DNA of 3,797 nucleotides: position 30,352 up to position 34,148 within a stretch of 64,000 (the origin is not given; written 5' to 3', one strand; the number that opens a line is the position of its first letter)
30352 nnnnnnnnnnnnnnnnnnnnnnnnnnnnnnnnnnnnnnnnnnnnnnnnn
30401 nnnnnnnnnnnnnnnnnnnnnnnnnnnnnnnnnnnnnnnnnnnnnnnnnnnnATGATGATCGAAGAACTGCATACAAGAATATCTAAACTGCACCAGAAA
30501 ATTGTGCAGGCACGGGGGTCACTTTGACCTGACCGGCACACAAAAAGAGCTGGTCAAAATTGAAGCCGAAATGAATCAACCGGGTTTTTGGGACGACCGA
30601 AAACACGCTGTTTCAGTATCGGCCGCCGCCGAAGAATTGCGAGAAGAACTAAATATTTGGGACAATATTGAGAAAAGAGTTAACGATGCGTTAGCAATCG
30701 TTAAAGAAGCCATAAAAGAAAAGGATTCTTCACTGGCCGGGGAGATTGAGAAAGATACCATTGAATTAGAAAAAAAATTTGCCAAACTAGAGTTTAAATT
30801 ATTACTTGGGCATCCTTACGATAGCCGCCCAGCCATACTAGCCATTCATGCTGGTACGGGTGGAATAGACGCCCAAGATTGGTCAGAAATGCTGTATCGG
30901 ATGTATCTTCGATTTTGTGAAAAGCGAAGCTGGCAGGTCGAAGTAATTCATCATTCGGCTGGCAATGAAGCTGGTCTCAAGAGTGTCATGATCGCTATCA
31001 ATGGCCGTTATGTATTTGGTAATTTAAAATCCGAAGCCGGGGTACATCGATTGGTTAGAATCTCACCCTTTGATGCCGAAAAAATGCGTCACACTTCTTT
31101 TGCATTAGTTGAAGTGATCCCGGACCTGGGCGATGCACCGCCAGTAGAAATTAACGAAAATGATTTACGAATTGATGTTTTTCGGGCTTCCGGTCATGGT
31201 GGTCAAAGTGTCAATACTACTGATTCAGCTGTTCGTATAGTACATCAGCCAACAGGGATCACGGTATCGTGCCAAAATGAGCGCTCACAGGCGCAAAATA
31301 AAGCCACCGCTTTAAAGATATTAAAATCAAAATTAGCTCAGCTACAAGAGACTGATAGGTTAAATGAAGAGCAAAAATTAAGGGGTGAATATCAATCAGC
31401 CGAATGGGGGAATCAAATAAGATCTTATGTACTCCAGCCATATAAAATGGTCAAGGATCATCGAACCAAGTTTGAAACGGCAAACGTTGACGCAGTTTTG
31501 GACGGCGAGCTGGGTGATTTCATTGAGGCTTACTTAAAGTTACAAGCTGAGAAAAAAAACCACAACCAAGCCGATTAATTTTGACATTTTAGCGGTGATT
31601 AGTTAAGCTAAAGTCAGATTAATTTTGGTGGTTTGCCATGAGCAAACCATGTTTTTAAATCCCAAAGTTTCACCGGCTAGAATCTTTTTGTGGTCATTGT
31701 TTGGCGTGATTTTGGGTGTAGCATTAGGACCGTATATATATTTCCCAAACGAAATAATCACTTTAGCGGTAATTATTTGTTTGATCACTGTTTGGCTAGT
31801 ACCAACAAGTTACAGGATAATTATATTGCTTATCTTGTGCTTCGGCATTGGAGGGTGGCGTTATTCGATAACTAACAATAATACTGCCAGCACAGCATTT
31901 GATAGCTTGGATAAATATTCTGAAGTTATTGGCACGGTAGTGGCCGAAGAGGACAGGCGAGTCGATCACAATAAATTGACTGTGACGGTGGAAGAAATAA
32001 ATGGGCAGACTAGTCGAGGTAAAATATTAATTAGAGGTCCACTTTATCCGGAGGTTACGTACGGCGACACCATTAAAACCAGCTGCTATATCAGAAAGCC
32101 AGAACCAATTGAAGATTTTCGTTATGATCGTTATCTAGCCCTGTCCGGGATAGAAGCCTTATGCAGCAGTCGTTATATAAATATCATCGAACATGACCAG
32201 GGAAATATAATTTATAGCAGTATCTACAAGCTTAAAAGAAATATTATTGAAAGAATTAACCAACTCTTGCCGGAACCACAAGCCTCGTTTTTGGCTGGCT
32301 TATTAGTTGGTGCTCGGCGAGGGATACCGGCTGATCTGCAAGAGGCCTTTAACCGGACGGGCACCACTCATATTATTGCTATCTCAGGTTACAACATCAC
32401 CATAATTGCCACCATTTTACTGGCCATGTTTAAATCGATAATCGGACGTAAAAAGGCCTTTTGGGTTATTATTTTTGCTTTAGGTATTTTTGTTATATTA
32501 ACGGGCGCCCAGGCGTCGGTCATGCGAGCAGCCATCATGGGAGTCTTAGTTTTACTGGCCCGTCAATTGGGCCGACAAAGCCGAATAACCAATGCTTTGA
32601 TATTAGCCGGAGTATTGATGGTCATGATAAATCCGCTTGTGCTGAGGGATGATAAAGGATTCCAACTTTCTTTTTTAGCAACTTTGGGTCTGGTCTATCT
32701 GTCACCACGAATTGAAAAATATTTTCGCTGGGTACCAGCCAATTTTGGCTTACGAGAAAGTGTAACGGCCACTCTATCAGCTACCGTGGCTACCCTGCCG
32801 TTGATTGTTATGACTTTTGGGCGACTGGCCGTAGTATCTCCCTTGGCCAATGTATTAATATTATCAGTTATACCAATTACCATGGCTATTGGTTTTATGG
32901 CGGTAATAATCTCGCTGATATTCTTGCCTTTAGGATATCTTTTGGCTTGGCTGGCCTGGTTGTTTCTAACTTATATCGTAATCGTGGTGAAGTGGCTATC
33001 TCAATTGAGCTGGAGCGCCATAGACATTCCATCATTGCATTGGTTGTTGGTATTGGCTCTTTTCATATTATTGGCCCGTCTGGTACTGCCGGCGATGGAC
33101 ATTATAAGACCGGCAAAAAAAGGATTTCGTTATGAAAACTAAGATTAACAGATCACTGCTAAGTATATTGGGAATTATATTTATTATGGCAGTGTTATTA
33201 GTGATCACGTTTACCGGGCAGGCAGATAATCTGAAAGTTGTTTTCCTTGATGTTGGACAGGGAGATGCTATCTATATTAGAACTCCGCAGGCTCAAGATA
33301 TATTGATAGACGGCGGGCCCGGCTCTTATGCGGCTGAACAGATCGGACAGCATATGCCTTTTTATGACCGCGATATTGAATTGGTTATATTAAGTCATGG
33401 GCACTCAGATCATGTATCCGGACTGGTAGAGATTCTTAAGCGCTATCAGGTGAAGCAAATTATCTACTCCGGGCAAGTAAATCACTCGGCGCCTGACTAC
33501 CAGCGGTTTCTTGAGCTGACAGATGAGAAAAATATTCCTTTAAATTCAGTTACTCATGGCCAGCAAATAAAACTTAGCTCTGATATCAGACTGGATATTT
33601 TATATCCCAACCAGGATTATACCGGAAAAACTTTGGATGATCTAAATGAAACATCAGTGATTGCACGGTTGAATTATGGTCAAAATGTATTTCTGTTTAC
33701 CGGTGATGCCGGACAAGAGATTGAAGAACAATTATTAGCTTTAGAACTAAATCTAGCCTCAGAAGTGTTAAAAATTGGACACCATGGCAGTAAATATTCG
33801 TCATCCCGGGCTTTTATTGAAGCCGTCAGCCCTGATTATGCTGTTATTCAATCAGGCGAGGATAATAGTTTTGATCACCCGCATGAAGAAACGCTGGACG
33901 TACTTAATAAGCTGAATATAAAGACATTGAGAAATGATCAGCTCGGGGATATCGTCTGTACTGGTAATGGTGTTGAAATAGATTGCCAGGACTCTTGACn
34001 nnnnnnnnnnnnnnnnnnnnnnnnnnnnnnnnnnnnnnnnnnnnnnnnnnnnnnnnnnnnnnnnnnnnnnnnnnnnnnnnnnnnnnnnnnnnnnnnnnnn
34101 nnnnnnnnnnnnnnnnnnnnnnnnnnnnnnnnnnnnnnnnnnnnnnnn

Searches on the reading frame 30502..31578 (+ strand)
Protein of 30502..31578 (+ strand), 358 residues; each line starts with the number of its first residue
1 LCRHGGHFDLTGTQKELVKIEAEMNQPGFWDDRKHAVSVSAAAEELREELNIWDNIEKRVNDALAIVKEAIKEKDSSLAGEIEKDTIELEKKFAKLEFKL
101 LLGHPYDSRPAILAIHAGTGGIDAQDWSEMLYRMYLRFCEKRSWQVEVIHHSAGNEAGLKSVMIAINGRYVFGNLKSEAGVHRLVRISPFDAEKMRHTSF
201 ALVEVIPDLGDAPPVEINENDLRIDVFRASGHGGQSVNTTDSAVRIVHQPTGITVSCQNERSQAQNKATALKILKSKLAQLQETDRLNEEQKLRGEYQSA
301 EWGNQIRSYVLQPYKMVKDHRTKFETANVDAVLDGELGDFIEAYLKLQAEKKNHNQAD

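Call 87: search_protein_families(library=pfam, proteins=[window:30502-31578:+], max_evalue=0.00001)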
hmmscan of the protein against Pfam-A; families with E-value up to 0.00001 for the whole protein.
window:30502-31578:+ (358 aa): 2 families
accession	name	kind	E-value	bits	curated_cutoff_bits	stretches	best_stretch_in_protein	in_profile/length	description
PF03462.23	PCRF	-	4.3e-54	183.7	24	1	14-203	2-194/194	PCRF domain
PF00472.26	RF-1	-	4.5e-41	139.9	35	1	215-321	5-116/116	RF-1 domain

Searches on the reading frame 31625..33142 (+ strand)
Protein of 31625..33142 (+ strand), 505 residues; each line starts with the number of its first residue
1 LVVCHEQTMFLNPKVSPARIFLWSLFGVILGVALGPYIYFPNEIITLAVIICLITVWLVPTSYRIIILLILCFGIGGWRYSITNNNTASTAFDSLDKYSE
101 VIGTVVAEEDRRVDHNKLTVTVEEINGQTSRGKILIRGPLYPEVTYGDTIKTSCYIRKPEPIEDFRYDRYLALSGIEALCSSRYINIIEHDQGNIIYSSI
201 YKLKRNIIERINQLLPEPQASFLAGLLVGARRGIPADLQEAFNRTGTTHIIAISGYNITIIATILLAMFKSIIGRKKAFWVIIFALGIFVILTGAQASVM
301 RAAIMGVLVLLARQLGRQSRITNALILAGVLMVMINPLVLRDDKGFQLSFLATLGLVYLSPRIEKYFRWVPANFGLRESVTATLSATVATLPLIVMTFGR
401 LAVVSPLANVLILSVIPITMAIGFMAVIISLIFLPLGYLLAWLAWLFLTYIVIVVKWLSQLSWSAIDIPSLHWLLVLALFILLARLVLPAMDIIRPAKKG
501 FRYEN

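Call 87: search_protein_families(library=pfam, proteins=[window:31625-33142:+], max_evalue=0.00001)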
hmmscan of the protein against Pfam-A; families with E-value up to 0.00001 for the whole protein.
window:31625-33142:+ (505 aa): 2 families
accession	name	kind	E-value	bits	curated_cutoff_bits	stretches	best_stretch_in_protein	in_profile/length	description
PF03772.21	Competence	-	3.6e-54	184.4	23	1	226-488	1-265/270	Competence protein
PF13567.11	DUF4131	-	5.9e-13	49.3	31.6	1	45-183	10-160/165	Domain of unknown function (DUF4131)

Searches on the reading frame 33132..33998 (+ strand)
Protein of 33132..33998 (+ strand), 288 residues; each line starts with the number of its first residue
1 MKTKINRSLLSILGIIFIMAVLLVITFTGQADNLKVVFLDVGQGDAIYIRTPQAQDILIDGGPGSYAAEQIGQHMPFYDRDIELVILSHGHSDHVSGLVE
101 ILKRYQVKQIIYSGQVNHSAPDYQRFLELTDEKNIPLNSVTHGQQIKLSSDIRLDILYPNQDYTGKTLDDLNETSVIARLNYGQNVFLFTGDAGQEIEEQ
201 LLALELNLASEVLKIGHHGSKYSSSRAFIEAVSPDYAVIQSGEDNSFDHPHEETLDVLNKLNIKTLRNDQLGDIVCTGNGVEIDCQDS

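Call 87: search_protein_families(library=pfam, proteins=[window:33132-33998:+], max_evalue=0.00001)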
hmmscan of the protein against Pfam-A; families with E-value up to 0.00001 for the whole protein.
window:33132-33998:+ (288 aa): 2 families
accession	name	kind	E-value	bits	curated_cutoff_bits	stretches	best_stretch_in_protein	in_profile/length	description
PF00753.33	Lactamase_B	-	4e-18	66.5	22.7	1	40-240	2-193/196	Metallo-beta-lactamase superfamily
PF12706.13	Lactamase_B_2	-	6.9e-09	36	27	1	57-195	3-145/200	Beta-lactamase superfamily domain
